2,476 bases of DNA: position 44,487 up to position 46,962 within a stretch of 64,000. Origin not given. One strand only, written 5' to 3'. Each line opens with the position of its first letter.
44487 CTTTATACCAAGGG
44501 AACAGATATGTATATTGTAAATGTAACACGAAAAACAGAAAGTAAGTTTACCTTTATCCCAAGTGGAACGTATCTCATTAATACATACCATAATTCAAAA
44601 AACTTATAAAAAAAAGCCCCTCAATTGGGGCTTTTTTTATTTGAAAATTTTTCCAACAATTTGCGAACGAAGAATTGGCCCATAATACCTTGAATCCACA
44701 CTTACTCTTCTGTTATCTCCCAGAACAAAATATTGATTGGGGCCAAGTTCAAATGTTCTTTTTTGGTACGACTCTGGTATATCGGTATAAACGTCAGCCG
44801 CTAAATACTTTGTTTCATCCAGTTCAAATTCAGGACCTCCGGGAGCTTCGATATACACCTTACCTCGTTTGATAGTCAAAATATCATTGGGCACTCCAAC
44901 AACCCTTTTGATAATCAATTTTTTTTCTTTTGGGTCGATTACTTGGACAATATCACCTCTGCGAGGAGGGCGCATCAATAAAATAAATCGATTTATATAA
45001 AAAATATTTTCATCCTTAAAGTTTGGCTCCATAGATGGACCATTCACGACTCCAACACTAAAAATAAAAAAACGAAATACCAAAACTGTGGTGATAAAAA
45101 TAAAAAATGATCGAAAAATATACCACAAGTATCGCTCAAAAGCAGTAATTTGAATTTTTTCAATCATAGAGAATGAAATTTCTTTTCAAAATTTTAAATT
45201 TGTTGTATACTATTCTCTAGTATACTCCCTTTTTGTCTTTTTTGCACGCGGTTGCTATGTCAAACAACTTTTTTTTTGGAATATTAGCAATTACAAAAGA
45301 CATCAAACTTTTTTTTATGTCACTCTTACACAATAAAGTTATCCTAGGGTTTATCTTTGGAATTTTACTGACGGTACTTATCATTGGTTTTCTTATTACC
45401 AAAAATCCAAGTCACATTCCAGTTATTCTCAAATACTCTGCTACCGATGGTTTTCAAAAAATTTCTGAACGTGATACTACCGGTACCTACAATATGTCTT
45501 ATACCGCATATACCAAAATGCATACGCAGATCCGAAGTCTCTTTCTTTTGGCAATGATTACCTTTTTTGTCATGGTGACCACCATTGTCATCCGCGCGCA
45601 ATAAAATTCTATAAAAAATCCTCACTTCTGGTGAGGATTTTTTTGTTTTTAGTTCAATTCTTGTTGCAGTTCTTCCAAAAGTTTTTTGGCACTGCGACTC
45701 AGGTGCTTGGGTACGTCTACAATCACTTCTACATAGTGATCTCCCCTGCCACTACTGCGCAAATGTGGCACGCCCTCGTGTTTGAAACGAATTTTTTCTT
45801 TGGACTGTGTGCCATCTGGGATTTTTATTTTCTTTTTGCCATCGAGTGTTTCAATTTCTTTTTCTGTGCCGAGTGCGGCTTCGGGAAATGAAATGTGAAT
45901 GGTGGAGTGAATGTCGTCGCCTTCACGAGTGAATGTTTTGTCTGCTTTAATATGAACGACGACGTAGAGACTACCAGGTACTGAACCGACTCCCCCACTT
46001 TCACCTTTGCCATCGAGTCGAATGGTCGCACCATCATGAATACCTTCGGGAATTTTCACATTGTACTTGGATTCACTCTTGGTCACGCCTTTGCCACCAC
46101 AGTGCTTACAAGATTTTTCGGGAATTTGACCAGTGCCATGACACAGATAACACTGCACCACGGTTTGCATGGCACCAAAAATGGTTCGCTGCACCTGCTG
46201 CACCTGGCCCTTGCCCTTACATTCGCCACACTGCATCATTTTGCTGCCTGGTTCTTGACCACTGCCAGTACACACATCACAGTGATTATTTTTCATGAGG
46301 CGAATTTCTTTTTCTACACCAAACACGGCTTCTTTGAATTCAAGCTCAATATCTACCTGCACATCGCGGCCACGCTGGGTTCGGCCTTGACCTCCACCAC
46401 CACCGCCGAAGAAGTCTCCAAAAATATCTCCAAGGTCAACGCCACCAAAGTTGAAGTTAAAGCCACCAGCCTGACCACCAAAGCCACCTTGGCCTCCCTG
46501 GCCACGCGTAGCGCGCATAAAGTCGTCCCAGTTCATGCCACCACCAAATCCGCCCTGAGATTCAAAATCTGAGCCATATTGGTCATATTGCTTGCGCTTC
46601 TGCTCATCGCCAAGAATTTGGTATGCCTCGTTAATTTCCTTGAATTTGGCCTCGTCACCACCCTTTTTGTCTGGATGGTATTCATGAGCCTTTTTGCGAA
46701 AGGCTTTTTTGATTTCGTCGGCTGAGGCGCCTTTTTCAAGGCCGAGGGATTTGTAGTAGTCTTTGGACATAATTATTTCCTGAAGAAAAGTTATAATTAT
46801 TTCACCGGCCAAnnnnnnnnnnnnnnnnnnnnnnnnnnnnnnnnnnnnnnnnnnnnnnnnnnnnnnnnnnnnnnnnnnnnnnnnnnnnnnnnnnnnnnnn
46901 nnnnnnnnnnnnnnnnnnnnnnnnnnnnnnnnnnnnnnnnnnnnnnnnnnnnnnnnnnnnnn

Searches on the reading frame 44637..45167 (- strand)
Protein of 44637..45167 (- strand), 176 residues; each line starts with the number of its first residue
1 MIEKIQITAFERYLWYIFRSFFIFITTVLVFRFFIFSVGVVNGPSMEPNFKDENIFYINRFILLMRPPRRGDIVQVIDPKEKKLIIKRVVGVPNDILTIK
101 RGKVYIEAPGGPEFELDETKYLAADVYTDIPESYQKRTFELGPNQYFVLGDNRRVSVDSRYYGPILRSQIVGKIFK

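Call 10: search_protein_families(library=pfam, proteins=[window:44637-45167:-], max_evalue=0.01)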
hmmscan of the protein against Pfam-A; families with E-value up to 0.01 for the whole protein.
window:44637-45167:- (176 aa): 1 family
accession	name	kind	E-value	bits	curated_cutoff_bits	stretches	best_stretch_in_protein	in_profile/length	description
PF10502.14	Peptidase_S26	-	3.8e-32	112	22.9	1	17-174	4-163/168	Signal peptidase, peptidase S26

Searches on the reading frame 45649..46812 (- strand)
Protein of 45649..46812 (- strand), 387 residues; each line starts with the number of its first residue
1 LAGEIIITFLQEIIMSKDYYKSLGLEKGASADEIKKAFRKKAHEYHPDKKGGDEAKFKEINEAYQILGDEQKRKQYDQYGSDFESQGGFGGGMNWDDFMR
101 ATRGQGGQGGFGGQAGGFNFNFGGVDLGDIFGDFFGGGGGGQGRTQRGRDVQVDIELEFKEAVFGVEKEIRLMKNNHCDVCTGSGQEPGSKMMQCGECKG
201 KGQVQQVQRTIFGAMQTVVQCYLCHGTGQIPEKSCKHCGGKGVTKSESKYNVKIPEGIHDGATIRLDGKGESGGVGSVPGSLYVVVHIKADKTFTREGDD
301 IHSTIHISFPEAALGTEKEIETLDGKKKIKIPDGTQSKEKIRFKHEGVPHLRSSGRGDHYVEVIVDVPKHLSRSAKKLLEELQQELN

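Call 10: search_protein_families(library=pfam, proteins=[window:45649-46812:-], max_evalue=0.01)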
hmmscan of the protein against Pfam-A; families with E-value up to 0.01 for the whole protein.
window:45649-46812:- (387 aa): 4 families
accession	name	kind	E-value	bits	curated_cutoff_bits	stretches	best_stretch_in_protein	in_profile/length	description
PF01556.23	DnaJ_C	-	1.2e-46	159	26.6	1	151-368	1-152/152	DnaJ C terminal domain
PF00226.36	DnaJ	-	9.9e-24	83.7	27.8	1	18-77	1-63/63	DnaJ domain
PF00684.25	DnaJ_CXXCXGXG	-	1.5e-14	54.4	32.7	1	178-242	1-65/65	DnaJ central domain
PF15777.11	Anti-TRAP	-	1.5e-06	28.5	32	1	176-204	11-42/59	Tryptophan RNA-binding attenuator protein inhibitory protein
